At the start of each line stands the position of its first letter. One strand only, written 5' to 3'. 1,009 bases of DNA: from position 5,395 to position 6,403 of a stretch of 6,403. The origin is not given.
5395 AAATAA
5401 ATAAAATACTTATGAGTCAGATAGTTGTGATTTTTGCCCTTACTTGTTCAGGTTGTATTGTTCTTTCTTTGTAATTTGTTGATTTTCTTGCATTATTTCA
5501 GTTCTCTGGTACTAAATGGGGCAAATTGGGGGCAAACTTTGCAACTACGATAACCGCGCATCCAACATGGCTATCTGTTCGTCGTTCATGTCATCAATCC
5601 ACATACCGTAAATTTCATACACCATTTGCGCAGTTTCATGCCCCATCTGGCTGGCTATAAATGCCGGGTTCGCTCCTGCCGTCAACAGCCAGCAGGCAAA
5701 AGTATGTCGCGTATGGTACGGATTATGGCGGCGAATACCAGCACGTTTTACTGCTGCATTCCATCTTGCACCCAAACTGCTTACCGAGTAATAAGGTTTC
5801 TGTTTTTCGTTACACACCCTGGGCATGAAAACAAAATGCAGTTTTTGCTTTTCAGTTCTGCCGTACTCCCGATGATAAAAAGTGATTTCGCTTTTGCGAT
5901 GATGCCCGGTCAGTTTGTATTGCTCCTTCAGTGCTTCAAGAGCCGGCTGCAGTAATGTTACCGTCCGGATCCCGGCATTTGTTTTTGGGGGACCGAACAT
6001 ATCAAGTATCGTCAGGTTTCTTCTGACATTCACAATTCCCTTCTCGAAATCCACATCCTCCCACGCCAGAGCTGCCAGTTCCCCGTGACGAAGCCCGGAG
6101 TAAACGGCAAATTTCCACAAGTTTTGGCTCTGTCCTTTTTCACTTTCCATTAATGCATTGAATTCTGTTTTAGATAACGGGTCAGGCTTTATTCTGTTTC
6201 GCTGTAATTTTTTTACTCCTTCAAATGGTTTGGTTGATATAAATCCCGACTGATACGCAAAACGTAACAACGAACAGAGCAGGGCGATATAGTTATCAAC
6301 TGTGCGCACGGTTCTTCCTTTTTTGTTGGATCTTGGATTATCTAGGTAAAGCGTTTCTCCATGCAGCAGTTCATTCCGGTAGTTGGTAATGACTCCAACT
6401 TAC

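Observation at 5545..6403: Integrase has an intact catalytic domain but a closed frame upstream: probable N-terminal truncation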

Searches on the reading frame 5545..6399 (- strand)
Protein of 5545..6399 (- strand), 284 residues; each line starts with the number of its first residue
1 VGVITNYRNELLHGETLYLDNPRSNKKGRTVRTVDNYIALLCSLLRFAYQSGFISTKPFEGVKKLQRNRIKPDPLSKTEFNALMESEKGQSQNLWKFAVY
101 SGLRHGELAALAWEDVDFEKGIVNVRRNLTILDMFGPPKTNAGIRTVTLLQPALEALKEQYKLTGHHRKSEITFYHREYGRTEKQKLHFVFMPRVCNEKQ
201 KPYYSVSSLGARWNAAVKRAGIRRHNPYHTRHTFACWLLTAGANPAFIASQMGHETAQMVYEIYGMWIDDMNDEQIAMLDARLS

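Call 6: search_protein_families(library=pfam, proteins=[window:5545-6399:-], max_evalue=1)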
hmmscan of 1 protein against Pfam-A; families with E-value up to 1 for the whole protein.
window:5545-6399:- (284 aa): 1 family
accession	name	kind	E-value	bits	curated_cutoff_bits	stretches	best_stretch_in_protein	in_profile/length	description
PF00589.27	Phage_integrase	-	8.2e-24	84.7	27.1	1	78-264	6-165/172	Phage integrase family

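Call 14: find_encoding_contigs(protein=window:5545-6309:-, flank=10000, max_places=10)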
Protein window:5545-6309:- (254 aa): 24 contigs read that carry it; 8 places shown.
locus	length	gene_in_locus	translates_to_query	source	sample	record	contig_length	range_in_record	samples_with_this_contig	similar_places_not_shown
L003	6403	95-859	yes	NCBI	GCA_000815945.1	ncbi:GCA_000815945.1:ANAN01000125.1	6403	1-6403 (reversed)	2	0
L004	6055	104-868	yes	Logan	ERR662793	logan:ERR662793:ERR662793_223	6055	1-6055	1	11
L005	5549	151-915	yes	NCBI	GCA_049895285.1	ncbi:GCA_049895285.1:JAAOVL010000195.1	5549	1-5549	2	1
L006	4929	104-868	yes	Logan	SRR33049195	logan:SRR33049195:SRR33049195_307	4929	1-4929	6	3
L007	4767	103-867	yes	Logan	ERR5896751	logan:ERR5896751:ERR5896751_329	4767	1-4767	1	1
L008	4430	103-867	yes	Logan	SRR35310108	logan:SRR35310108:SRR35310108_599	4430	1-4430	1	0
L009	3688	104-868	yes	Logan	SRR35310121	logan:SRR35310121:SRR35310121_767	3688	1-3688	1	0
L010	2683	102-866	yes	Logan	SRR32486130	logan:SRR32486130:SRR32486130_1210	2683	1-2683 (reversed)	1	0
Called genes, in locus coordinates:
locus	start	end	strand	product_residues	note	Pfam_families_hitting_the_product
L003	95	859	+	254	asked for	PF00589:Phage_integrase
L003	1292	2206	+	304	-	PF01297:ZnuA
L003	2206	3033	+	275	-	PF00005:ABC_tran, PF02463:SMC_N (weak), PF13304:AAA_21 (faint)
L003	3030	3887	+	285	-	PF00950:ABC-3, PF01032:FecCD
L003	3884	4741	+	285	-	PF00950:ABC-3, PF01032:FecCD (weak)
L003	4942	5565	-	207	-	PF14301:DUF4376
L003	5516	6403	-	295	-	?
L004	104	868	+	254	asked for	PF00589:Phage_integrase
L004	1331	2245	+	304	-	PF01297:ZnuA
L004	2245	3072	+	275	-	PF00005:ABC_tran, PF02463:SMC_N (weak), PF13304:AAA_21 (faint)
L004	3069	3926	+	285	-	PF00950:ABC-3, PF01032:FecCD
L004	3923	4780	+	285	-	PF00950:ABC-3, PF01032:FecCD (weak)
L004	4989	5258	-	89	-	PF02413:Caudo_TAP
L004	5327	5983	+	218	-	PF13489:Methyltransf_23 (weak), PF08242:Methyltransf_12, PF13649:Methyltransf_25 (weak)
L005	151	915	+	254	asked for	PF00589:Phage_integrase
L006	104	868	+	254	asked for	PF00589:Phage_integrase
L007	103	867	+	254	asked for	PF00589:Phage_integrase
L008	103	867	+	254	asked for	PF00589:Phage_integrase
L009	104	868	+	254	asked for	PF00589:Phage_integrase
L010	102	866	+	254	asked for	PF00589:Phage_integrase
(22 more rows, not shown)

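Call 41: search_protein_families(library=pfam, proteins=[window:5545-6309:-], max_evalue=0.1)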
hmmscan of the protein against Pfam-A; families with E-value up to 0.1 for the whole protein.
window:5545-6309:- (254 aa): 1 family
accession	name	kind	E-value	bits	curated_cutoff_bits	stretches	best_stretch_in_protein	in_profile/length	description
PF00589.27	Phage_integrase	-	5.9e-24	85.2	27.1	1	48-234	6-165/172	Phage integrase family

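Call 42: search_protein_families(library=ncbifam, proteins=[window:5545-6309:-], max_evalue=0.001)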
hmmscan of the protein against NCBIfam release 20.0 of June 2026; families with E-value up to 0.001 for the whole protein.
window:5545-6309:- (254 aa): 7 families
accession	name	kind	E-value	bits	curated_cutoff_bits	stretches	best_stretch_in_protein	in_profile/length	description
NF040815.2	recomb_XerA_Arch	equivalog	1.6e-15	57.4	220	1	4-228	61-246/263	site-specific tyrosine recombinase/integron integrase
TIGR02224.1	recomb_XerC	equivalog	1.2e-10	41.2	335.15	1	2-226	64-267/295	tyrosine recombinase XerC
TIGR02225.1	recomb_XerD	equivalog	4e-10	39.5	329.6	1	4-234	63-271/290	site-specific tyrosine recombinase XerD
TIGR02249.1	integrase_gron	subfamily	3.3e-09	36.5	265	1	183-228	246-292/315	integron integrase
NF001399.0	PRK00283.1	subfamily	1.7e-07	30.8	279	1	9-225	78-272/300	tyrosine recombinase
NF003462.0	PRK05084.1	equivalog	3.4e-07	29.3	267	0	170-247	282-354/360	tyrosine recombinase XerS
NF002331.0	PRK01287.1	subfamily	3.9e-05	22.8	371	0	70-97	173-200/365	site-specific tyrosine recombinase XerC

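Call 52: list_cluster_members(proteins=[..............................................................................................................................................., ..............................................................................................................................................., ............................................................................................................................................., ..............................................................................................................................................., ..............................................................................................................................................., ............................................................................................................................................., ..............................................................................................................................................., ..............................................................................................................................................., window:5545-6309:-, P0002])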
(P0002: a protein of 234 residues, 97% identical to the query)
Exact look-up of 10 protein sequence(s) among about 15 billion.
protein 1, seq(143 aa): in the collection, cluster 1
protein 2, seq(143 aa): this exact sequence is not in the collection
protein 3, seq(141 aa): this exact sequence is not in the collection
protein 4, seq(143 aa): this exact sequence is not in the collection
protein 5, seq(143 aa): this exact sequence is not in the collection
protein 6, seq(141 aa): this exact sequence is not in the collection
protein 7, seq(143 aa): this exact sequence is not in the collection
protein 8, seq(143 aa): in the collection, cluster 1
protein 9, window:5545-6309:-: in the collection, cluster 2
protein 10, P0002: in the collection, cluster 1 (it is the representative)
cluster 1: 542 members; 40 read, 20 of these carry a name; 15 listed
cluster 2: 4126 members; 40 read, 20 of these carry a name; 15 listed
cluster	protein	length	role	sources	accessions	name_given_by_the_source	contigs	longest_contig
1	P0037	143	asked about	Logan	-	-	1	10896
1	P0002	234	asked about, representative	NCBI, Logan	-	-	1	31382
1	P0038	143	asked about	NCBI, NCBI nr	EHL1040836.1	DUF3596 domain-containing protein [Shigella flexneri]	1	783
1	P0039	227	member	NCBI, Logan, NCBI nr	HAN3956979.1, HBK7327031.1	TPA: DUF3596 domain-containing protein, partial [Escherichia coli] | DUF3596 domain-containing protein [Escherichia coli]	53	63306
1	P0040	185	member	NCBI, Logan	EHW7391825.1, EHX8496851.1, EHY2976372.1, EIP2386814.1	TPA: DUF3596 domain-containing protein, partial [Escherichia coli]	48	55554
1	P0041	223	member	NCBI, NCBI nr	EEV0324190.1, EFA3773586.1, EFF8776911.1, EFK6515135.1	DUF3596 domain-containing protein, partial [Escherichia coli] | DUF3596 domain-containing protein [Escherichia coli]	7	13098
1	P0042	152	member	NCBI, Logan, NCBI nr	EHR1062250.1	DUF3596 domain-containing protein [Escherichia coli]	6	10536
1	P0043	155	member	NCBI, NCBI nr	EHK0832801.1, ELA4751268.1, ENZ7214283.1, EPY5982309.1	DUF3596 domain-containing protein, partial [Escherichia coli] | DUF3596 domain-containing protein [Escherichia coli]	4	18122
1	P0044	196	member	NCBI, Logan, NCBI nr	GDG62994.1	integrase [Escherichia coli]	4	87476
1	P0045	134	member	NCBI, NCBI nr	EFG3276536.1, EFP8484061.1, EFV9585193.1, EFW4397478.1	TPA: DUF3596 domain-containing protein, partial [Shigella flexneri] | DUF3596 domain-containing protein [Escherichia coli]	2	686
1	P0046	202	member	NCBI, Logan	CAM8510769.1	Phage integrase [Escherichia coli]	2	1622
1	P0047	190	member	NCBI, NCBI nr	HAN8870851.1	TPA: DUF3596 domain-containing protein, partial [Escherichia coli] | DUF3596 domain-containing protein [Escherichia coli]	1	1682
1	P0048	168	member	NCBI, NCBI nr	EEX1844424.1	DUF3596 domain-containing protein, partial [Escherichia coli] | DUF3596 domain-containing protein [Escherichia coli]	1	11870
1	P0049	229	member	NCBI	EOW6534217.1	DUF3596 domain-containing protein, partial [Escherichia coli]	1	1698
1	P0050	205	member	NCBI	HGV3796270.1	TPA: DUF3596 domain-containing protein, partial [Escherichia coli]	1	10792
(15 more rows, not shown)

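Call 53: find_encoding_contigs(protein=P0037, flank=10000, max_places=10)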
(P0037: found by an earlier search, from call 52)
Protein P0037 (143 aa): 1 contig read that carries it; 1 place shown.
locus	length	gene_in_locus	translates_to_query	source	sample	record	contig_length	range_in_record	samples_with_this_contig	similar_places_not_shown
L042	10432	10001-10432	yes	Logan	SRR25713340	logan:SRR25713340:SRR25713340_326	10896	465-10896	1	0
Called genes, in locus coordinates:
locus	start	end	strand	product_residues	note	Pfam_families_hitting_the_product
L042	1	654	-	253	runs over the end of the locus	PF07789:DUF1627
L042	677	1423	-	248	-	PF01695:IstB_IS21, PF00308:Bac_DnaA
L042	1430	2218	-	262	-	-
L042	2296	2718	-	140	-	PF06254:YdaT_toxin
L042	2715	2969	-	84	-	-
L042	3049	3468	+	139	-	PF13560:HTH_31 (weak), PF01381:HTH_3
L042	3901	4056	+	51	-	PF07151:DUF1391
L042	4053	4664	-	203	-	PF14163:SieB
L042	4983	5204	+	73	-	PF27398:KilR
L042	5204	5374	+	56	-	PF04181:RPAP2_Rtr1 (weak), PF27493:YdaE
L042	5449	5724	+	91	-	-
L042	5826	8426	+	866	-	PF06630:Exonuc_VIII, PF12684:DUF3799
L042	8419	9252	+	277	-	PF03837:RecT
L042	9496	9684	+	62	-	PF06688:DUF1187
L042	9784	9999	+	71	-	PF06806:DUF1233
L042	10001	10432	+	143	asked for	PF12167:Arm-DNA-bind_2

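Call 56: find_encoding_contigs(protein=P0038, flank=10000, max_places=10)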
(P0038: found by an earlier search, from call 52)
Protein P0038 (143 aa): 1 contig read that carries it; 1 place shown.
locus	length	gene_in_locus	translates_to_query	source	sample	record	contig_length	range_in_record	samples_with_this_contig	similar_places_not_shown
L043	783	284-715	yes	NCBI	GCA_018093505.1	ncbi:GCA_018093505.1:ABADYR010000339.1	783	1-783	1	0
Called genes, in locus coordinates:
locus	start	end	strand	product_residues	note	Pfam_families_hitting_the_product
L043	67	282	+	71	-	PF06806:DUF1233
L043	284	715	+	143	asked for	PF12167:Arm-DNA-bind_2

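Call 57: find_encoding_contigs(protein=P0045, flank=10000, max_places=10)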
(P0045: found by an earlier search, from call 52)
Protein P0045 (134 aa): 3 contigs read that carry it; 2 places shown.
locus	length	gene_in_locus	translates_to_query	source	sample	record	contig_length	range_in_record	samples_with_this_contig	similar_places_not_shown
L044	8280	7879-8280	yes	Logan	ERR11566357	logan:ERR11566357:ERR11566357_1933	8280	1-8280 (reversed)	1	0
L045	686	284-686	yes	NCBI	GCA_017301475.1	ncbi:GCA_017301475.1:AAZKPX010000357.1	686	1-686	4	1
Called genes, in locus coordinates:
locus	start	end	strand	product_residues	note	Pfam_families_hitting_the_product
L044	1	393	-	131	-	?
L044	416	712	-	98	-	PF14549:P22_Cro, PF15943:YdaS_toxin, PF01381:HTH_3 (faint)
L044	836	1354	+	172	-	-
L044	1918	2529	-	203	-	PF14163:SieB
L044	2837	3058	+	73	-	PF27398:KilR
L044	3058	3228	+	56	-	PF04181:RPAP2_Rtr1 (weak), PF27493:YdaE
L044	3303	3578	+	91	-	-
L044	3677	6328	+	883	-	PF06630:Exonuc_VIII, PF12684:DUF3799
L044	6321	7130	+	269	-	PF03837:RecT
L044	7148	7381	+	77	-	PF14354:Lar_restr_allev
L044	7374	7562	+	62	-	PF06688:DUF1187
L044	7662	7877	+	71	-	PF06806:DUF1233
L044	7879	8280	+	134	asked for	PF12167:Arm-DNA-bind_2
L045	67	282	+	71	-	PF06806:DUF1233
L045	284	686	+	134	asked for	PF12167:Arm-DNA-bind_2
